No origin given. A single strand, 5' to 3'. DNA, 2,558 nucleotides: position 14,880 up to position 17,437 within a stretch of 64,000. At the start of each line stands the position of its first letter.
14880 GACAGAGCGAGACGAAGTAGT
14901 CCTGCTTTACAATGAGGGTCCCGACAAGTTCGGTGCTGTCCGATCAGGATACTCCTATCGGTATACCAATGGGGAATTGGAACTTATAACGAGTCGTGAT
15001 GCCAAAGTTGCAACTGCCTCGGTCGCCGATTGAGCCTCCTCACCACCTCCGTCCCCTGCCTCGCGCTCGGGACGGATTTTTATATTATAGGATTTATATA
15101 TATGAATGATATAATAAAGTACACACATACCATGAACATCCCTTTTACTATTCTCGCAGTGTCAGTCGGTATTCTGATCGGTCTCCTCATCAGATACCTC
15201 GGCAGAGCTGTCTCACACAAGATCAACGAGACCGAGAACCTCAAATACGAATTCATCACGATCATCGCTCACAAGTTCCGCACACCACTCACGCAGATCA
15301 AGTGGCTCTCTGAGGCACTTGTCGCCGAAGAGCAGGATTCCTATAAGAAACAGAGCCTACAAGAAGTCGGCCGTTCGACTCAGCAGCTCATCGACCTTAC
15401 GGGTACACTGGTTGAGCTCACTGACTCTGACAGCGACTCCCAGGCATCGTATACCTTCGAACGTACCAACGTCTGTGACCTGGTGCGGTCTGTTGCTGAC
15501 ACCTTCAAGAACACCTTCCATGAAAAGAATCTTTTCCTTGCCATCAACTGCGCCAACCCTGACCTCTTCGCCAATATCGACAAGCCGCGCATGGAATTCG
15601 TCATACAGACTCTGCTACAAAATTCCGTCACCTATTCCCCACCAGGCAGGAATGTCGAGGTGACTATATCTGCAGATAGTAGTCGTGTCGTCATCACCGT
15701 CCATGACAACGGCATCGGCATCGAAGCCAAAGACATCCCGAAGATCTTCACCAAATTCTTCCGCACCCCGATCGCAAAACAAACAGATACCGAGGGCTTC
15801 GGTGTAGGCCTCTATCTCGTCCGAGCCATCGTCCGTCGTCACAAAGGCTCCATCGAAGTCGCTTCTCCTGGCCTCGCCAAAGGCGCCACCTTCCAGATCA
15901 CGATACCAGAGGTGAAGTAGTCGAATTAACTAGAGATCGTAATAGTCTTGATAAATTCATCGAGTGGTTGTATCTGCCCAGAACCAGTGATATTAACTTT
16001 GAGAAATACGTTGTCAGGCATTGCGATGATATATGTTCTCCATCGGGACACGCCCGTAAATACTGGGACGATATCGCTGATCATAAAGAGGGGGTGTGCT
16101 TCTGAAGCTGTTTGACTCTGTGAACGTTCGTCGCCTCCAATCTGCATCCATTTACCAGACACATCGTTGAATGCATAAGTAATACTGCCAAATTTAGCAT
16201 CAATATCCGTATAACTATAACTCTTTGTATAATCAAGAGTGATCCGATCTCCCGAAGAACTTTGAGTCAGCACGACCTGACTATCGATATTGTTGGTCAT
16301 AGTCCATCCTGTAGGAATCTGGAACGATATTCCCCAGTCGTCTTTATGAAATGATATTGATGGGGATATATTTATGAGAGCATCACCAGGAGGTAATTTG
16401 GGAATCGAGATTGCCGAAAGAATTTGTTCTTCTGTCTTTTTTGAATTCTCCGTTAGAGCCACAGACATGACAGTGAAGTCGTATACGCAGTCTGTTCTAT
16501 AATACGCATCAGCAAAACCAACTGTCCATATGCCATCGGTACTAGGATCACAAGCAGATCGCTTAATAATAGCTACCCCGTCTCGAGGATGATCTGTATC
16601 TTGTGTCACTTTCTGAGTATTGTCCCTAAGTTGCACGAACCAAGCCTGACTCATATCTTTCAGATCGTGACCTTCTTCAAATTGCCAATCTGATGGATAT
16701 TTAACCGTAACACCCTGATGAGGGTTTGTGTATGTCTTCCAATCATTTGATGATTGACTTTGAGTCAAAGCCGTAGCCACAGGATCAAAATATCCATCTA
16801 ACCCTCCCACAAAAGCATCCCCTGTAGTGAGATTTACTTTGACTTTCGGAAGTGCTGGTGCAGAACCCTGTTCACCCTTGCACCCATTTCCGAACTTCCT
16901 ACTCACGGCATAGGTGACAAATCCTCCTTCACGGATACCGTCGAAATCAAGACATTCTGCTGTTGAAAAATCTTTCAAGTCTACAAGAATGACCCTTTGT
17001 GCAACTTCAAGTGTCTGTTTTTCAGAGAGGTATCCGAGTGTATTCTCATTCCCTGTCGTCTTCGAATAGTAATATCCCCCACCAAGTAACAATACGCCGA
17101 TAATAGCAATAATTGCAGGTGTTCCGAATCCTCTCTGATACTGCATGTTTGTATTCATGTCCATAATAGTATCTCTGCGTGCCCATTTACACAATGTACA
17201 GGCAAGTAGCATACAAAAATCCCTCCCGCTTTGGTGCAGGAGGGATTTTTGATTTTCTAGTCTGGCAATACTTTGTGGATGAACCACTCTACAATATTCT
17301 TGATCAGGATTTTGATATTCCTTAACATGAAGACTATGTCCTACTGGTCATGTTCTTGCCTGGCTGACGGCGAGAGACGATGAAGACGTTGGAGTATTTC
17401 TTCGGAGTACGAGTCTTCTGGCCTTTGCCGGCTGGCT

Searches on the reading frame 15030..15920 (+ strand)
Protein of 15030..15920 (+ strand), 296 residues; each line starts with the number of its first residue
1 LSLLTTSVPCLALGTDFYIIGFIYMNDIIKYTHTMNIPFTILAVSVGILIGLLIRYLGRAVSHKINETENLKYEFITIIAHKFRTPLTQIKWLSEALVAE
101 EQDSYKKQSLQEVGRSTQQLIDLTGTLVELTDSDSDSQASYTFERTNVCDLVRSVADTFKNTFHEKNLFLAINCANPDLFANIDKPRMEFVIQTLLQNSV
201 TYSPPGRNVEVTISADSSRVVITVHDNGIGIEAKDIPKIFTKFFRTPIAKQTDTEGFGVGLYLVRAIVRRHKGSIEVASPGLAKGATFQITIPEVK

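Call 31: search_protein_families(library=pfam, proteins=[window:15030-15920:+], max_evalue=0.001)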
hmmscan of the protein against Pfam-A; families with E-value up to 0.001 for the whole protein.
window:15030-15920:+ (296 aa): 4 families
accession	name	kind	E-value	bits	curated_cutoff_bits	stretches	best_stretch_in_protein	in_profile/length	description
PF02518.31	HATPase_c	-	6.3e-26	91.4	26.4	1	184-294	2-109/111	Histidine kinase-, DNA gyrase B-, and HSP90-like ATPase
PF00512.31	HisKA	-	1.7e-08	34.8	26.9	1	72-135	2-65/66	His Kinase A (phospho-acceptor) domain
PF13589.12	HATPase_c_3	-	0.00062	20.2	25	0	188-261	3-77/137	Histidine kinase-, DNA gyrase B-, and HSP90-like ATPase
PF13581.12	HATPase_c_2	-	0.00068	20.1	27.4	0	196-271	40-112/127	Histidine kinase-like ATPase domain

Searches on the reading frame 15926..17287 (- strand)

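Call 31: search_protein_families(library=pfam, proteins=[window:15926-17287:-], max_evalue=0.001)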
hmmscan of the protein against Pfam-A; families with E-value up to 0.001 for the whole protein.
window:15926-17287:- (453 aa): 1 family
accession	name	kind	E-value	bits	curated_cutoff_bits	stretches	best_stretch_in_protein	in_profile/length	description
PF18933.6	PsbP_2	-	0.00031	21.3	27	0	175-208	35-69/184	PsbP-like protein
